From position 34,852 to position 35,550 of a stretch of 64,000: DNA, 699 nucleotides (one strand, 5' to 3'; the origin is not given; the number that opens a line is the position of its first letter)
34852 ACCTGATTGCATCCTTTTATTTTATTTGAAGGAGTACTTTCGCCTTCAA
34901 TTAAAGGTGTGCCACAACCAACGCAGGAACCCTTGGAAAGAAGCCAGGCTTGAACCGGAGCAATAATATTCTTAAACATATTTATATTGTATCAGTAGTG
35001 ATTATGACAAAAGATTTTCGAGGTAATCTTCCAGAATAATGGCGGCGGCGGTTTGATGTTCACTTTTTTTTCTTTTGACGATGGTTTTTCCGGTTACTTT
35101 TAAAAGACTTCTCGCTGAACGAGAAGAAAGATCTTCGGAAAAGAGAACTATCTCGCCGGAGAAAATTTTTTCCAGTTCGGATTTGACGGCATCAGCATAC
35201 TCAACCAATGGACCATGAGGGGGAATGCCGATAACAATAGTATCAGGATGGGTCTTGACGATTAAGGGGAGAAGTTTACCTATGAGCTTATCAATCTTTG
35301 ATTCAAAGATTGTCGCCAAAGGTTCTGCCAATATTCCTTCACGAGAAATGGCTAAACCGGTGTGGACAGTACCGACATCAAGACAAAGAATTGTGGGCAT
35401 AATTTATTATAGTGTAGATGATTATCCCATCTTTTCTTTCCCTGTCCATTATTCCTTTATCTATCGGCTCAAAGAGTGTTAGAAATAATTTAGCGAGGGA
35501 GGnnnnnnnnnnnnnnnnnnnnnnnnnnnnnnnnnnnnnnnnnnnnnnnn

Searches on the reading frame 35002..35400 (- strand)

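Call 22: search_protein_families(library=pfam, proteins=[window:35002-35400:-], max_evalue=0.001)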
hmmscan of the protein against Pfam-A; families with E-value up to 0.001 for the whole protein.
window:35002-35400:- (132 aa): 1 family
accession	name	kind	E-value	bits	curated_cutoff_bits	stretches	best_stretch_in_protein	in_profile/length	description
PF03652.20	RuvX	-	5.7e-22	79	29.2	1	3-128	2-133/134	Holliday junction resolvase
